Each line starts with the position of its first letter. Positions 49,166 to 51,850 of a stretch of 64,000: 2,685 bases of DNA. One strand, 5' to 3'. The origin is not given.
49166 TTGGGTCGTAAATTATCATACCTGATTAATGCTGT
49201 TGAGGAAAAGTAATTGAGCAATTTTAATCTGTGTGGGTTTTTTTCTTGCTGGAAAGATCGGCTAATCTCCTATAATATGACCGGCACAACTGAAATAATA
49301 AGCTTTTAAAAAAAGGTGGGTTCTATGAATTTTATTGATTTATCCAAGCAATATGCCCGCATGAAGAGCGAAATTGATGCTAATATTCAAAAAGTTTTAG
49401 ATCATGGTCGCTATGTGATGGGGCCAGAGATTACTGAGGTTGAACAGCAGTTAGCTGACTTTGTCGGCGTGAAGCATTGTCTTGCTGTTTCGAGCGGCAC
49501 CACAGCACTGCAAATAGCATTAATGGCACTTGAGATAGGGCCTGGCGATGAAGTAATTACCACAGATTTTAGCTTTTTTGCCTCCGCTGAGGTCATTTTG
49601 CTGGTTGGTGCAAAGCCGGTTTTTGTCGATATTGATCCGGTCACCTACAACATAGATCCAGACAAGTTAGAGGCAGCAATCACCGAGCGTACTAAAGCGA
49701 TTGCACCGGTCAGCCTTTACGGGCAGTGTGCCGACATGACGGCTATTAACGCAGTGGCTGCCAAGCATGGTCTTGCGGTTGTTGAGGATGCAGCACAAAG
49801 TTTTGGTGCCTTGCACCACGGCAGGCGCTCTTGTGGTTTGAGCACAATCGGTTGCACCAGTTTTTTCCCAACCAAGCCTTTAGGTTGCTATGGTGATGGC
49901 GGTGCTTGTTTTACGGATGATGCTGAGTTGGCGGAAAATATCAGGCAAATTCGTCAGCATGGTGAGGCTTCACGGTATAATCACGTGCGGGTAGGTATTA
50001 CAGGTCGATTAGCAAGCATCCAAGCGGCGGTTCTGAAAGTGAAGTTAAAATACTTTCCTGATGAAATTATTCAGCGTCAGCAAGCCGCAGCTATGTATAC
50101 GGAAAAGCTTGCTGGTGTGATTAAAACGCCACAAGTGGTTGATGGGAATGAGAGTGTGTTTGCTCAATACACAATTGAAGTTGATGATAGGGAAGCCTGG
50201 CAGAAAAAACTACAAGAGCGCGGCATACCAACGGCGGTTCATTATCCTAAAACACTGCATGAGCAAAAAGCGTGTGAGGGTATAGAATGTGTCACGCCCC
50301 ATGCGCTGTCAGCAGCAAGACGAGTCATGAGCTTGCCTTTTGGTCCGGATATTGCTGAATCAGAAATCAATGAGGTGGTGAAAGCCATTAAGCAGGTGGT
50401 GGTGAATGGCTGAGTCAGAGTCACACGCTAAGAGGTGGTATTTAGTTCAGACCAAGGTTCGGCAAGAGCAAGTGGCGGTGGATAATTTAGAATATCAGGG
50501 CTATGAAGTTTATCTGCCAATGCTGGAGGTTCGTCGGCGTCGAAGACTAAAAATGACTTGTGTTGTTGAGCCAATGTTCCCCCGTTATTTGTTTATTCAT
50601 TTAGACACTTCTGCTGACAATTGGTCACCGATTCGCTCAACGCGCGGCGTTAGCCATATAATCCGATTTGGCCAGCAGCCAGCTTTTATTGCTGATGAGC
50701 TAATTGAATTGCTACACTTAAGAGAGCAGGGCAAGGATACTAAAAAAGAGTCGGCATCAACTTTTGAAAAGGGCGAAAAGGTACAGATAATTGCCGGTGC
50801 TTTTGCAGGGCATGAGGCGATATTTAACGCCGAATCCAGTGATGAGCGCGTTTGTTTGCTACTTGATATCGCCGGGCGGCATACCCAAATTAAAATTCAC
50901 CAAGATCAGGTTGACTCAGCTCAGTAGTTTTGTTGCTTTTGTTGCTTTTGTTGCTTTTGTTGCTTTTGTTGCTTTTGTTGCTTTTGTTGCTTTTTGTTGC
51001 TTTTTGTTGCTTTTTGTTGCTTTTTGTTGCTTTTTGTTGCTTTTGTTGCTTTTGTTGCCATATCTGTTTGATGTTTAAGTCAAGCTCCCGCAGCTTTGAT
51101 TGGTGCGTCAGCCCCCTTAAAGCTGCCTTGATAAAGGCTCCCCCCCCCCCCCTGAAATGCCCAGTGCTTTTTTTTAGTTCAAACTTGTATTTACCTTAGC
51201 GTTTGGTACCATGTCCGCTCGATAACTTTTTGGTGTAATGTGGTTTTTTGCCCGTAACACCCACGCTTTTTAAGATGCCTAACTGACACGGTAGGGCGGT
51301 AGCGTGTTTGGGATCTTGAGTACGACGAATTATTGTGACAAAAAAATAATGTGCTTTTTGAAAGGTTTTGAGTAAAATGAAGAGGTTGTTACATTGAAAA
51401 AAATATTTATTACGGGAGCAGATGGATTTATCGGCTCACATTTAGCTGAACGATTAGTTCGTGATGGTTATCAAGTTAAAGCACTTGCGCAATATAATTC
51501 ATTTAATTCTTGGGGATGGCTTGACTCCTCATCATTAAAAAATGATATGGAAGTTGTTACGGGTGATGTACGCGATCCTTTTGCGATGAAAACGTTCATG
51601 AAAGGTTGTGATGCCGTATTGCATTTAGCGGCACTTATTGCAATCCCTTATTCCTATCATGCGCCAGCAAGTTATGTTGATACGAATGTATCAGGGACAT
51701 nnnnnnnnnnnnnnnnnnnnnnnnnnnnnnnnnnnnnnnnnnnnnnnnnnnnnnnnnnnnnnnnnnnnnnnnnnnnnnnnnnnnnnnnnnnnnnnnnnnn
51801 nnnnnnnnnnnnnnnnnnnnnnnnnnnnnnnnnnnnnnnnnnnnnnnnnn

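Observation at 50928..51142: Microsatellite (9/10-mer x13) plus C13 homopolymer between rfaH and the LPS cluster: candidate phase-variation switch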

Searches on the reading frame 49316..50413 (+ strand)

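Call 18: search_protein_families(library=pfam, proteins=[window:49316-50413:+])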
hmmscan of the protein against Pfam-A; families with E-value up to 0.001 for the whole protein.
window:49316-50413:+ (365 aa): 5 families
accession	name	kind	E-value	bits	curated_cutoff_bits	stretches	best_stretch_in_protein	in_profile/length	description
PF01041.23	DegT_DnrJ_EryC1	-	1.6e-114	383.3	19.8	1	16-358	3-359/360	DegT/DnrJ/EryC1/StrS aminotransferase family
PF01053.26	Cys_Met_Meta_PP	-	7.2e-12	45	27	1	27-161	43-176/381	Cys/Met metabolism PLP-dependent enzyme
PF01212.27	Beta_elim_lyase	-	8.3e-11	42.2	27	1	23-220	18-231/288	Beta-eliminating lyase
PF00155.27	Aminotran_1_2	-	7.9e-10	38.9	19.7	1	38-215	43-247/361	Aminotransferase class I and II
PF00266.25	Aminotran_5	-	3.9e-09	36.4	21.5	1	36-167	42-184/371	Aminotransferase class-V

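Call 19: search_protein_families(library=ncbifam, proteins=[window:49316-50413:+])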
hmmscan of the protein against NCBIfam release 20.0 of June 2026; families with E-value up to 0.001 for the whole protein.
window:49316-50413:+ (365 aa): 49 families (the best 25 are shown)
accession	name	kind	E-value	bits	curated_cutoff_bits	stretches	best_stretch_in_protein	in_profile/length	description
TIGR03588.1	PseC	equivalog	1.2e-63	215.3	423.5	1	23-361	16-379/380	UDP-4-amino-4,6-dideoxy-N-acetyl-beta-L-altrosamine transaminase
NF008658.2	PRK11658.1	equivalog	4.9e-63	213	631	1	5-362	3-377/379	UDP-4-amino-4-deoxy-L-arabinose aminotransferase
NF008687.0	PRK11706.1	equivalog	1.8e-58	198.1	375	1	23-362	16-374/375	dTDP-4-amino-4,6-dideoxygalactose transaminase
TIGR04427.1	PLP_DesI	equivalog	5e-57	193.8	650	1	8-365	30-386/390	dTDP-4-dehydro-6-deoxyglucose aminotransferase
TIGR04181.1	NHT_00031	hypoth_equivalog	2e-52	178.3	420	1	34-341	25-357/359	LegC family aminotransferase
TIGR02379.1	ECA_wecE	subfamily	6.3e-48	163.4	434.85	1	41-361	35-374/376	dTDP-4-amino-4,6-dideoxy-D-glucose transaminase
NF011936.0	PRK15407.1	equivalog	9.3e-41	139.9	423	1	17-216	50-251/440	lipopolysaccharide biosynthesis protein RfbH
NF004770.0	PRK06108.1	subfamily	3.5e-10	39.3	422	1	49-158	93-209/396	pyridoxal phosphate-dependent aminotransferase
NF005871.0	PRK07811.1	equivalog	3.9e-10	38.9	513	1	29-212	54-234/389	cystathionine gamma-synthase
NF006488.0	PRK08912.1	equivalog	5.7e-10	38.7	498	1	57-130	92-164/387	aminotransferase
NF005816.0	PRK07682.1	equivalog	1.5e-09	37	620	1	60-158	98-202/390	aminotransferase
NF004621.0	PRK05957.1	equivalog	2.3e-09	36.5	498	1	53-160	89-201/389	pyridoxal phosphate-dependent aminotransferase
NF006569.0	PRK09082.1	subfamily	5.5e-09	35.6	420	1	52-158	90-202/386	methionine aminotransferase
NF006096.0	PRK08248.1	equivalog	1.2e-08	34.1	726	1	33-159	60-186/431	homocysteine synthase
NF002878.0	PRK03321.1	subfamily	1.2e-08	34.1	374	1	37-129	57-149/352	histidinol-phosphate transaminase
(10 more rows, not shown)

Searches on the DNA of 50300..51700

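Call 4: search_rna_families(source=window, start=50300, end=51700, threshold=evalue, max_evalue=10, show_alignments=3)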
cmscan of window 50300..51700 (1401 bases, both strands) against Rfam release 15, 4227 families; matches with E-value up to 10: 4.
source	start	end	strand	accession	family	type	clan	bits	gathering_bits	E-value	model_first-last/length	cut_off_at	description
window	50766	50997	-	RF01675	CrcZ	Gene; sRNA;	-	17.6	95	0.033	1-398/398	no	Pseudomonas sRNA CrcZ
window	50513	50595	+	RF03846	mir-4861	Gene; miRNA;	-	15.3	100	9.3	1-94/94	no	mir-4861 microRNA precursor family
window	51107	51162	-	RF02207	WT1-AS_5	Gene; lncRNA;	-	12.3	80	6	1-79/79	no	WT1 antisense RNA conserved region 5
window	51411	51470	+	RF00002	5_8S_rRNA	Gene; rRNA;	CL00112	10.7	42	5.7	1-154/154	no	5.8S ribosomal RNA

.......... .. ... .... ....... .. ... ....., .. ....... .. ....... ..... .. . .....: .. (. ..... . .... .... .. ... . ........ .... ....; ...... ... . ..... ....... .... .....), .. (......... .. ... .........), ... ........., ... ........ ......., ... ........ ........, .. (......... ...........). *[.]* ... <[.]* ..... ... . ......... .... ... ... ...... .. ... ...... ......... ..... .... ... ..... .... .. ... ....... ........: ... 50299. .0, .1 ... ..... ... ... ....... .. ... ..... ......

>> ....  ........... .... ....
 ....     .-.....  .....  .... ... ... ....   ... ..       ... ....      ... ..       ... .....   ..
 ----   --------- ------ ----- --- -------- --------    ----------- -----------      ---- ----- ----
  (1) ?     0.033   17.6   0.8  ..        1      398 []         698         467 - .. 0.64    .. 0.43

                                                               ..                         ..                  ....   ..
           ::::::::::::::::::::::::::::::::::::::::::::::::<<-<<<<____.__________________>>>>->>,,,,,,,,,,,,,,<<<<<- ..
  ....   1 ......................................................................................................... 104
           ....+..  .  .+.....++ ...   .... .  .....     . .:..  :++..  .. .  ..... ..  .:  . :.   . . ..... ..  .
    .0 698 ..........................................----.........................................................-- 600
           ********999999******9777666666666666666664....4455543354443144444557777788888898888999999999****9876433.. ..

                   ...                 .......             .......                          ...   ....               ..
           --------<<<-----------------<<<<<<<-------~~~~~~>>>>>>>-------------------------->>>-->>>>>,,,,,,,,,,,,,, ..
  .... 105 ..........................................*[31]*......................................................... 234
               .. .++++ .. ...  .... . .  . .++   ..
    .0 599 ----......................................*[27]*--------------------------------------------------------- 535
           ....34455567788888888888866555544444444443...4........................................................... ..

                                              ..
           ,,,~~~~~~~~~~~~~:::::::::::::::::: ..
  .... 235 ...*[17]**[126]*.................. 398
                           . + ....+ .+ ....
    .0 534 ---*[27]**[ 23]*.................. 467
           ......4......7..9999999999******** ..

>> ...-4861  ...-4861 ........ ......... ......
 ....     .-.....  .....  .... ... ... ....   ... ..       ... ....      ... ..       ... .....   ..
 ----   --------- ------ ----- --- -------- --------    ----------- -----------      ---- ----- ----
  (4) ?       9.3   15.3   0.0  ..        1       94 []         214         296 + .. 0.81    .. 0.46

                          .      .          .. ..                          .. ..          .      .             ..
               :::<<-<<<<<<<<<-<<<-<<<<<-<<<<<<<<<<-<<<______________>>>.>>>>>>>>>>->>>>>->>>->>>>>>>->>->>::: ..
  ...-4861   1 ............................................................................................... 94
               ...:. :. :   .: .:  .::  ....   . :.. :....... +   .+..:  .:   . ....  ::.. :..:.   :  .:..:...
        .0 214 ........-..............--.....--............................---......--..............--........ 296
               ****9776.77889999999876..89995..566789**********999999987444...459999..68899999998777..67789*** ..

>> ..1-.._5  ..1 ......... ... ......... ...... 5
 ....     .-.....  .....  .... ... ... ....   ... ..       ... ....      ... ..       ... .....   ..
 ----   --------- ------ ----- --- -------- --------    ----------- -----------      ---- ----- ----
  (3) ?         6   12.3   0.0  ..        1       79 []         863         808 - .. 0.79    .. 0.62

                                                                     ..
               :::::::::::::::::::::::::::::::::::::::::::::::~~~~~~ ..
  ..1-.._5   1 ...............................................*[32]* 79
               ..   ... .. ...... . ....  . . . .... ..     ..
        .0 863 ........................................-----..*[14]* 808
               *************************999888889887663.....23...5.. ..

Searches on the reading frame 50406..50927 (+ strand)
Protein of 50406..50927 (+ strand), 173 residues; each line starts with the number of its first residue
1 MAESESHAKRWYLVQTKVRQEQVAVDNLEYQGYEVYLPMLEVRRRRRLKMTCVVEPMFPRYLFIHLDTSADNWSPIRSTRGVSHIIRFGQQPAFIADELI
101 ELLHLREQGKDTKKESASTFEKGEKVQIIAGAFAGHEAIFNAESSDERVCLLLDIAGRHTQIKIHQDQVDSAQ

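Call 6: find_encoding_contigs(protein=window:50406-50927:+, flank=3000, max_places=10)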
Protein window:50406-50927:+ (173 aa): no gene with exactly this product is on record in the collection.

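Call 7: find_related_loci(query=window:50406-50927:+, collection=genome_contigs, flank=4000)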
Query window:50406-50927:+ (173 aa) in genome_contigs; peptide patterns used: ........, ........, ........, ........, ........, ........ (x = any residue, [..] = any of these).
359 stretches matched a pattern; 183 encode a relative of the query (tblastn E <= 1e-3); the best 80 are kept; 80 distinct loci.
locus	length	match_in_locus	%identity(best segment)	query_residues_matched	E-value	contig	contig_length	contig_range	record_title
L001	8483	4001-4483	49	11-171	5e-55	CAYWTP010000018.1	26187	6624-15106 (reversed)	MAG TPA_asm: uncultured Ectothiorhodospiraceae bacterium isolate SRP214966_co3_144 genome assembly, contig: NODE_2210_le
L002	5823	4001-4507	50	1-170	7e-55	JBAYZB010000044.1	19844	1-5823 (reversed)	MAG: Gammaproteobacteria bacterium isolate SO_2017_CLC_44 scaffold_3646_c1_PH3_2017, whole genome shotgun sequence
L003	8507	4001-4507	49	4-172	2e-53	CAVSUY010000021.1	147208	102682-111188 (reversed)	MAG: uncultured Gammaproteobacteria bacterium isolate MFD05684.bin.1.344 genome assembly, contig: contig_61709, whole ge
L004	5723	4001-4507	49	4-172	1e-52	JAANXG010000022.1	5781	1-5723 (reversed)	MAG: Gammaproteobacteria bacterium isolate SuakinDeep_MAG79_4 MAG794_22, whole genome shotgun sequence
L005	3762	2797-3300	50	4-171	1e-52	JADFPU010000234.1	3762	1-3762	MAG: Proteobacteria bacterium isolate B75T3L11 B75T3L11_NODE40478, whole genome shotgun sequence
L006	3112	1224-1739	47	1-172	3e-52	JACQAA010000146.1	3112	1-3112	MAG: Proteobacteria bacterium isolate NC_groundwater_904_Pr1_S-0.2um_52_13 Montesol18-Sp2_coassembly_scaffold_850193, wh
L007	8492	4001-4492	51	1-164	9e-52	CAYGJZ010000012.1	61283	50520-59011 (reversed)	MAG TPA_asm: uncultured Gammaproteobacteria bacterium isolate ERP116193_co2_216 genome assembly, contig: NODE_1437_lengt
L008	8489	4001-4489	52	2-164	3e-51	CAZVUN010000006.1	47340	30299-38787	MAG TPA_asm: uncultured Acidiferrobacteraceae bacterium isolate binchicken_co107_250 genome assembly, contig: NODE_1918_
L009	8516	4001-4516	46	1-172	6e-51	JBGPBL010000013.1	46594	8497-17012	MAG: Sulfurifustaceae bacterium isolate OBJ_0618_130150_106 k141_3688089_length_46594_cov_10.3823, whole genome shotgun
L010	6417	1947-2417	51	8-164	1e-50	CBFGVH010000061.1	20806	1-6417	MAG TPA_asm: uncultured Gammaproteobacteria bacterium isolate SRR17295757_binner13_Refined_112 genome assembly, contig:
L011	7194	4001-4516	48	1-172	1e-50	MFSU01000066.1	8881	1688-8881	MAG: Candidatus Muproteobacteria bacterium RBG_16_65_34 RBG_16_scaffold_40819, whole genome shotgun sequence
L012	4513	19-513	47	8-172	2e-50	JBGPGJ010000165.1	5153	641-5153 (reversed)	MAG: Sulfurifustaceae bacterium isolate OBJ_0618_7090110_45 k141_7279843_length_5153_cov_16.7300, whole genome shotgun s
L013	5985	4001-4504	46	6-173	6e-50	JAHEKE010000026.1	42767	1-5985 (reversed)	MAG: Gammaproteobacteria bacterium isolate Ww576 NODE_1669_length_42767_cov_6.383787, whole genome shotgun sequence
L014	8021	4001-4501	48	6-172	6e-50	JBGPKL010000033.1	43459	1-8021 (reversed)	MAG: Sulfurifustaceae bacterium isolate OBJ_0618_7090110_287 k141_7038503_length_43459_cov_31.9759, whole genome shotgun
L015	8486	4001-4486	48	11-172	1e-49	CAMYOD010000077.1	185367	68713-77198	MAG: uncultured Gammaproteobacteria bacterium isolate ES_M_Gamma_001 genome assembly, contig: scaffold_91, whole genome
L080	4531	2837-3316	45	11-172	6e-44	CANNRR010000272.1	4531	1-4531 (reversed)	MAG: Burkholderiales bacterium isolate RH-9nov16-185 genome assembly, contig: RH-9nov16-C-C55743, whole genome shotgun s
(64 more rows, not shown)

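Call 12: find_homologous_proteins(query=window:50406-50927:+, max_evalue=1e-20)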
Query window:50406-50927:+ (173 aa): 280 proteins with E <= 1e-20 among 351 candidates; the best 120 are listed.
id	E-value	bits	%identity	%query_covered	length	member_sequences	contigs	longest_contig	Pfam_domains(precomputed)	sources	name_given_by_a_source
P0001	1.4e-109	381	100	100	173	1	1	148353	PF02357.25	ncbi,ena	-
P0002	8.4e-50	187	52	99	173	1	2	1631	PF02357.25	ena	-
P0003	6.7e-49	184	52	98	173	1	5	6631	PF02357.25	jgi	jgi:transcriptional antiterminator RfaH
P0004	1.7e-48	183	49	94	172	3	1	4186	PF02357.25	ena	-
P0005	3.5e-48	182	55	98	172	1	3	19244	PF02357.25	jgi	jgi:transcriptional antiterminator RfaH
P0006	5.6e-48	181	48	97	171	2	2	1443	PF02357.25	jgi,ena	-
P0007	1.1e-47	180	50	98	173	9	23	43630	PF02357.25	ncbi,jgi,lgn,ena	-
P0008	1.3e-47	180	51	99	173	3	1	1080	PF02357.25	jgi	jgi:transcriptional antiterminator RfaH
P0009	2.5e-46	176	47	95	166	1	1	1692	PF02357.25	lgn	-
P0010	9.0e-46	174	49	98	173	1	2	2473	PF02357.25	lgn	-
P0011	1.0e-45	174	49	95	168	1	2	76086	PF02357.25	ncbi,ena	-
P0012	2.1e-45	173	51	99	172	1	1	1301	PF02357.25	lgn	-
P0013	3.1e-45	172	51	92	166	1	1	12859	PF02357.25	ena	-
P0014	4.9e-45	171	47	96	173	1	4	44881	PF02357.25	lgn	-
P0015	5.0e-45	171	51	97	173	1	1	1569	PF02357.25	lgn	-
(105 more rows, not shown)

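Call 13: find_encoding_contigs(protein=P0001, flank=3000, max_places=10)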
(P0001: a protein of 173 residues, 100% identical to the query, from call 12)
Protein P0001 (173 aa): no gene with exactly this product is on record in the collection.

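Call 14: list_cluster_members(proteins=[P0001])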
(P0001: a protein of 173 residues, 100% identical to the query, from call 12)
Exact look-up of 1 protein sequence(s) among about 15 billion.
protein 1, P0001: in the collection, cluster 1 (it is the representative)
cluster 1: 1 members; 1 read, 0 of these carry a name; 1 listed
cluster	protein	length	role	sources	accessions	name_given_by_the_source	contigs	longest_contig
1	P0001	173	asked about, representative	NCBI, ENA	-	-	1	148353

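Call 18: search_protein_families(library=pfam, proteins=[window:50406-50927:+])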
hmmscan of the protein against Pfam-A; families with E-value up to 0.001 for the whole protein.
window:50406-50927:+ (173 aa): 1 family
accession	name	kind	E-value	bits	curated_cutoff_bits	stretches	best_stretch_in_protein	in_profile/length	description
PF02357.24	NusG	-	3.9e-25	88.6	22.2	1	9-102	1-91/93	Transcription termination factor nusG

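Call 19: search_protein_families(library=ncbifam, proteins=[window:50406-50927:+])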
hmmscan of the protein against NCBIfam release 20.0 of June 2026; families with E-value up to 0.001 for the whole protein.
window:50406-50927:+ (173 aa): 6 families
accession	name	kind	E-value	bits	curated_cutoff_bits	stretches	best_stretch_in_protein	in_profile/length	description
TIGR01955.1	RfaH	equivalog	5.1e-53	179.3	144.5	1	11-169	1-158/159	transcription/translation regulatory transformer protein RfaH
NF006534.0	PRK09014.1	equivalog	3.5e-38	131.1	124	1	9-169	2-159/162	transcription/translation regulatory transformer protein RfaH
NF033644.1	antiterm_UpxY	subfamily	1.3e-24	87.1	100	1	11-167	1-162/164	UpxY family transcription antiterminator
TIGR00922.1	nusG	equivalog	6e-19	68.5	135.7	1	11-170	1-170/172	transcription termination/antitermination protein NusG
NF033641.1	antiterm_LoaP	exception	1.2e-13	51.5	125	1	11-165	1-160/166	antiterminator LoaP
TIGR01956.2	NusG_myco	equivalog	1.8e-12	47.3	150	1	106-170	170-237/239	transcription termination/antitermination protein NusG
